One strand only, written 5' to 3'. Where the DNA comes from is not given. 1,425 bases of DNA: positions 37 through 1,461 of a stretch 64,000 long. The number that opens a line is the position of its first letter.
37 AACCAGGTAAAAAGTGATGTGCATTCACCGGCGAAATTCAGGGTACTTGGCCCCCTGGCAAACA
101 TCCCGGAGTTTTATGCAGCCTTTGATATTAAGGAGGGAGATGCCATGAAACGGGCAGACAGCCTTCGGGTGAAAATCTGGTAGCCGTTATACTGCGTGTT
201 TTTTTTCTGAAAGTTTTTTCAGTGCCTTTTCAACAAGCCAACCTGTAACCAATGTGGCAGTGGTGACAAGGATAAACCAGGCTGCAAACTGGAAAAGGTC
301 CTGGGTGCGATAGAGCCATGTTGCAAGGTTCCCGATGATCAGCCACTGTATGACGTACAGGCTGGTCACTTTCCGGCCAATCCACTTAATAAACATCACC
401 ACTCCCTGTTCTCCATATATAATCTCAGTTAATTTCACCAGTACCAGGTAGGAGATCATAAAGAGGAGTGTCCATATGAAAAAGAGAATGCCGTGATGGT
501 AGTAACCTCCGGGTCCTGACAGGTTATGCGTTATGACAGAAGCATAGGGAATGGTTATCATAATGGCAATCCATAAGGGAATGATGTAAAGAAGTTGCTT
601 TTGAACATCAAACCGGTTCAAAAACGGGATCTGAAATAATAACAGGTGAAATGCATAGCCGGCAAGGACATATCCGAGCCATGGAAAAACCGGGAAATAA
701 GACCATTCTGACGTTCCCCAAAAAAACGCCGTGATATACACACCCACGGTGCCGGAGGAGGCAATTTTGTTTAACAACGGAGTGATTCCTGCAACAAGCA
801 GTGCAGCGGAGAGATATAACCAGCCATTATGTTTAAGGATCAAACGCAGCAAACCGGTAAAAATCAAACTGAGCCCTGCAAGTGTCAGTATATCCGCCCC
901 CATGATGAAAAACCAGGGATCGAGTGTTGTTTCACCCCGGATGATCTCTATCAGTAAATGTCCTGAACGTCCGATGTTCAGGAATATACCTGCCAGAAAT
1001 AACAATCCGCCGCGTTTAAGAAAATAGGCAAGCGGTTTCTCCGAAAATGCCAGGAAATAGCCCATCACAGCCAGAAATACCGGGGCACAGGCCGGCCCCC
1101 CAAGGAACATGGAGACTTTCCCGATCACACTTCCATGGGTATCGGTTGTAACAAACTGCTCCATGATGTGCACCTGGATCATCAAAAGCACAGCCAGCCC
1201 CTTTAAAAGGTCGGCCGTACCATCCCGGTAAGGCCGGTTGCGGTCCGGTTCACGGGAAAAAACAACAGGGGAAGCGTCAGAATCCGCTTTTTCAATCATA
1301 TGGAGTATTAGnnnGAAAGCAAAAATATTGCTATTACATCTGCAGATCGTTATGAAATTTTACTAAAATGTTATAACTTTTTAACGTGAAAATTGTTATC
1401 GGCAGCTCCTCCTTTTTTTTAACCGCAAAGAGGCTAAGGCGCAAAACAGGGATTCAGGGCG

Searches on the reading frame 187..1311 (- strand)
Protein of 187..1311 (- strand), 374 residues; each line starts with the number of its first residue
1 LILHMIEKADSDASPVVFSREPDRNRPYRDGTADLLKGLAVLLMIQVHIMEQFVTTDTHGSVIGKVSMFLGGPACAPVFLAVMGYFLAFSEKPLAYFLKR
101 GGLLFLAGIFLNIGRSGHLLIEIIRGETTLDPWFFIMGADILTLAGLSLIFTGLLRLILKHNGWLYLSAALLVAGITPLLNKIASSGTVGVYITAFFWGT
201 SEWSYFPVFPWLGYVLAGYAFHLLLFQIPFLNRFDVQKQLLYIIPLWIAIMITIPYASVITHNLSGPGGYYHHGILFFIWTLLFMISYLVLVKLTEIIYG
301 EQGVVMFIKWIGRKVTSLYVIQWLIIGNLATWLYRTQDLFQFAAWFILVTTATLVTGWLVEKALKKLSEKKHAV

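Call 12: search_protein_families(library=ncbifam, proteins=[window:187-1311:-], max_evalue=0.001)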
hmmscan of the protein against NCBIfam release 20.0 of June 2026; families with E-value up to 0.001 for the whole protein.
window:187-1311:- (374 aa): 0 families

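Call 15: search_protein_families(library=ncbifam, proteins=[window:187-1311:-], max_evalue=0.1)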
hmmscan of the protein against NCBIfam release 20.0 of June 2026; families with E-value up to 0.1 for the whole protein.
window:187-1311:- (374 aa): 0 families

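Call 74: search_protein_families(library=pfam, proteins=[window:187-1311:-], max_evalue=0.01)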
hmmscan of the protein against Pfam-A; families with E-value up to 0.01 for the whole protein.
window:187-1311:- (374 aa): 2 families
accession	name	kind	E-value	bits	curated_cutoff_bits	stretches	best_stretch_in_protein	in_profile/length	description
PF07786.18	HGSNAT_cat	-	6.2e-12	46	22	1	31-237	3-195/222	Heparan-alpha-glucosaminide N-acetyltransferase, catalytic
PF01757.29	Acyl_transf_3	-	1.1e-11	44.9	31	1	34-360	5-324/326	Acyltransferase domain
